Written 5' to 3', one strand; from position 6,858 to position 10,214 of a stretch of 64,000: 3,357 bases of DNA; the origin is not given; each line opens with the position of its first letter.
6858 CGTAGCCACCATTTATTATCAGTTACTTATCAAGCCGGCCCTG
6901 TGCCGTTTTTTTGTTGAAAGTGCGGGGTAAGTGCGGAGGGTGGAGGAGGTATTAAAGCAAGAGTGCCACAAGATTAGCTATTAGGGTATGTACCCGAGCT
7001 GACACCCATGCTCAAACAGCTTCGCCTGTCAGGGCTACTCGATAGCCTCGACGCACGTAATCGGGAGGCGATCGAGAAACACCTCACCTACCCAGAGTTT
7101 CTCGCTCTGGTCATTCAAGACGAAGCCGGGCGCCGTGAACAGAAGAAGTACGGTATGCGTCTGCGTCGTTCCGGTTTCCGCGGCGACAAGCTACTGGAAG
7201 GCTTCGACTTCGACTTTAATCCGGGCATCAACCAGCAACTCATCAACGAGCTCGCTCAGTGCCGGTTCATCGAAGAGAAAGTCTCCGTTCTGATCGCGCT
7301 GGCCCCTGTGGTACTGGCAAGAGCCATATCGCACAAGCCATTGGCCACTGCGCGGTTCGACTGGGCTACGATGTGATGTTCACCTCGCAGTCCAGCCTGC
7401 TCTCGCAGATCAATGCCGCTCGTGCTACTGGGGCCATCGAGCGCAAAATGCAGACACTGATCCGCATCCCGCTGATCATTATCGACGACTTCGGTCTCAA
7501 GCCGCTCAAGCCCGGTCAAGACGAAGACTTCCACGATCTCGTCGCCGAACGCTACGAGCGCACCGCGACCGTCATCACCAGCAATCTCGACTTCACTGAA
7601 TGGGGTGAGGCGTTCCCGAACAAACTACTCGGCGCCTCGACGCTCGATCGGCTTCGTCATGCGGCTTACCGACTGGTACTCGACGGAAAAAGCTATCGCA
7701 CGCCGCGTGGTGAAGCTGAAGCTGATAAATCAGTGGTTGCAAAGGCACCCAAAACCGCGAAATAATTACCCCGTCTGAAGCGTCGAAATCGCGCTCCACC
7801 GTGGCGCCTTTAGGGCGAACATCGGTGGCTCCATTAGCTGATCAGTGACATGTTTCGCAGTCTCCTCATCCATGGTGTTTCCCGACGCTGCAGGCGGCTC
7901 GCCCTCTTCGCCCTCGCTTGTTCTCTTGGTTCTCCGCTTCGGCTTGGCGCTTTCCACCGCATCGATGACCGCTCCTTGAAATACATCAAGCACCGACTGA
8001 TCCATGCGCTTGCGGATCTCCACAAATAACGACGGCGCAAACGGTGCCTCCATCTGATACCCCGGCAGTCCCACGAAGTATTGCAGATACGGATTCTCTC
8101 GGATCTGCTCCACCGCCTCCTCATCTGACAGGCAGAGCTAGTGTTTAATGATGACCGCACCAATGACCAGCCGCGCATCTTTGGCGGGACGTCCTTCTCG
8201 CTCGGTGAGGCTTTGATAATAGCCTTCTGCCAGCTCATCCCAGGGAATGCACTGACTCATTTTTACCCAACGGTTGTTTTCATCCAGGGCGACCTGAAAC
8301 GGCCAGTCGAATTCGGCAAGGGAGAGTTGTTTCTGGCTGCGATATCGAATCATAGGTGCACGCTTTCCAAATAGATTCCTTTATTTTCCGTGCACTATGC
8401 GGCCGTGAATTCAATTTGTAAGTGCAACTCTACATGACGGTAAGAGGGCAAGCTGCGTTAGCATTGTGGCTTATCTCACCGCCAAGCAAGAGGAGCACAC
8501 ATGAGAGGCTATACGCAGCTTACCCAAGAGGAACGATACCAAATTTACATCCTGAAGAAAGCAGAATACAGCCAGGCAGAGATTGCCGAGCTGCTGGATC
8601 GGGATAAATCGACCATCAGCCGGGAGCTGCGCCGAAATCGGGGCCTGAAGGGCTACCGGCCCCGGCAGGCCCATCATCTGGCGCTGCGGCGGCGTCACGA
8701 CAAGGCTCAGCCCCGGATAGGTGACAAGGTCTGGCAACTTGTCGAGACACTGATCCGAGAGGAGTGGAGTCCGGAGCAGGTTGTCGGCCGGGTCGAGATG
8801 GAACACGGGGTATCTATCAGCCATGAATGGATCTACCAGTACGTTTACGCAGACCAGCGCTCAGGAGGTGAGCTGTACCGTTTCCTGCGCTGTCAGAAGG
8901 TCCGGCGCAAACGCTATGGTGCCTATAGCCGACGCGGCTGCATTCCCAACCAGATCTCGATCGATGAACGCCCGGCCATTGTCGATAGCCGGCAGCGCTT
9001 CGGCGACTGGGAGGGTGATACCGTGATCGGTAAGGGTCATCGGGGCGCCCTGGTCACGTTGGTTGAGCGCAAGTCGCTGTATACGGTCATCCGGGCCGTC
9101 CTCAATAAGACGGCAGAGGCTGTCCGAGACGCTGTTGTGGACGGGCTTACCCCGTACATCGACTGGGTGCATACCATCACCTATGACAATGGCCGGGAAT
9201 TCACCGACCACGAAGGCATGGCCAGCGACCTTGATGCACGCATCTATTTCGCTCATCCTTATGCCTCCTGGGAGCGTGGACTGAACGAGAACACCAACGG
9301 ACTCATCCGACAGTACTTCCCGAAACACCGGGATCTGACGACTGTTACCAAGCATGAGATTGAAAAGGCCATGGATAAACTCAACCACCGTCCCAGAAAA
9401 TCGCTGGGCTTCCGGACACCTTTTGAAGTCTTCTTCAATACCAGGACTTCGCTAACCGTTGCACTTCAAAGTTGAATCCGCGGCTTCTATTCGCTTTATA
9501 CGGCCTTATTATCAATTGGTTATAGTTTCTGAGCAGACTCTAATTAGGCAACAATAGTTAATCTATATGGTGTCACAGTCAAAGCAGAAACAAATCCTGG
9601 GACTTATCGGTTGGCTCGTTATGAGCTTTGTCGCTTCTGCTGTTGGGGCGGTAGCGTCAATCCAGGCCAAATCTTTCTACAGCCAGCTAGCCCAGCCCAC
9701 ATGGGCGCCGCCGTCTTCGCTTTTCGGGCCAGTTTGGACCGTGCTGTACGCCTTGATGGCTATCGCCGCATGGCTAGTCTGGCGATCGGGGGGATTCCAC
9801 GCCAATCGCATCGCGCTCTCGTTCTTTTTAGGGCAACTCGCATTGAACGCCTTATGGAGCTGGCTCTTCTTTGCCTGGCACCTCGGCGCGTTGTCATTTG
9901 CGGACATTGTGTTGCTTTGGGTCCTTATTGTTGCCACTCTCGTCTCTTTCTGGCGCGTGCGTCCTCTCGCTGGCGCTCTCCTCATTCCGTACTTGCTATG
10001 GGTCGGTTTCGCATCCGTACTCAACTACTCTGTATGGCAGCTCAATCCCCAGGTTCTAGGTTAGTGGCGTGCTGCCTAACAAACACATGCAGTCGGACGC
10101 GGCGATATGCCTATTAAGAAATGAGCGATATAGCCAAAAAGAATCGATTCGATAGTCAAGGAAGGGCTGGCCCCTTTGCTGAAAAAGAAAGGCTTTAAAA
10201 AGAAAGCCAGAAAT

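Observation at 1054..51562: Four direct copies of a tRNA-Met 3' half with its terminator cut the window into island-like segments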

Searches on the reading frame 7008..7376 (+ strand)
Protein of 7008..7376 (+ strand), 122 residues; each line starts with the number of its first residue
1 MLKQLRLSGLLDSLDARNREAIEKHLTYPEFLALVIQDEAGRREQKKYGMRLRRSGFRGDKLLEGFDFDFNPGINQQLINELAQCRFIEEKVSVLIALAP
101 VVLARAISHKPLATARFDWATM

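Call 69: search_protein_families(library=pfam, proteins=[window:7008-7376:+], max_evalue=0.01)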
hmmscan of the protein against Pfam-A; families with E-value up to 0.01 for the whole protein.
window:7008-7376:+ (122 aa): 1 family
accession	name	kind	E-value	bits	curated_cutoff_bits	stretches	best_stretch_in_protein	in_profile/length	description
PF01695.23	IstB_IS21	-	2.7e-15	56.9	24.1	1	2-96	3-97/238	IstB-like ATP binding protein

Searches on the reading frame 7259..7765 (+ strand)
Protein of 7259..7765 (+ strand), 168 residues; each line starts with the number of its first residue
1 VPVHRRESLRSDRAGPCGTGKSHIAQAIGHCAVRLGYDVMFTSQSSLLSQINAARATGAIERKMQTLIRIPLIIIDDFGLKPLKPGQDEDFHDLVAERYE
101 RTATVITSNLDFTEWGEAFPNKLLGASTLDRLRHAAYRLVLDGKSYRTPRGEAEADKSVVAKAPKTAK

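Call 11: search_protein_families(library=pfam, proteins=[window:7259-7765:+], max_evalue=0.01)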
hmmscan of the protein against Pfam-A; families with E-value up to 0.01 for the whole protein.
window:7259-7765:+ (168 aa): 2 families
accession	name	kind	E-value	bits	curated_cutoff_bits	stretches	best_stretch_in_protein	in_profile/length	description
PF01695.23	IstB_IS21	-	6.7e-38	131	24.1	1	15-148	99-232/238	IstB-like ATP binding protein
PF00308.24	Bac_DnaA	-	0.0043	17.7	23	1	15-108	41-136/162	Bacterial DnaA ATPAse domain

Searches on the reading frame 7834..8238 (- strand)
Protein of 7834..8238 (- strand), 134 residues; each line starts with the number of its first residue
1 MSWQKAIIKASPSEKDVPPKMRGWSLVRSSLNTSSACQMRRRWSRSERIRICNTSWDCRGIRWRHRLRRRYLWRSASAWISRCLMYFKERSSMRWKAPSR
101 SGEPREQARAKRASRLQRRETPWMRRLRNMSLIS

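Call 21: search_protein_families(library=pfam, proteins=[window:7834-8238:-], max_evalue=0.01)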
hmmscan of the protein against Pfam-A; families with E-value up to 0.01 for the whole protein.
window:7834-8238:- (134 aa): 0 families

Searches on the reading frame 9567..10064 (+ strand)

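Call 21: search_protein_families(library=pfam, proteins=[window:9567-10064:+], max_evalue=0.01)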
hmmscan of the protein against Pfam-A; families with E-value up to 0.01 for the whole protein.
window:9567-10064:+ (165 aa): 1 family
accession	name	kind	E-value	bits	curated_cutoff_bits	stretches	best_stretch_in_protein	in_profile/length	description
PF03073.20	TspO_MBR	-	1.6e-44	151.6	24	1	21-157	7-144/145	TspO/MBR family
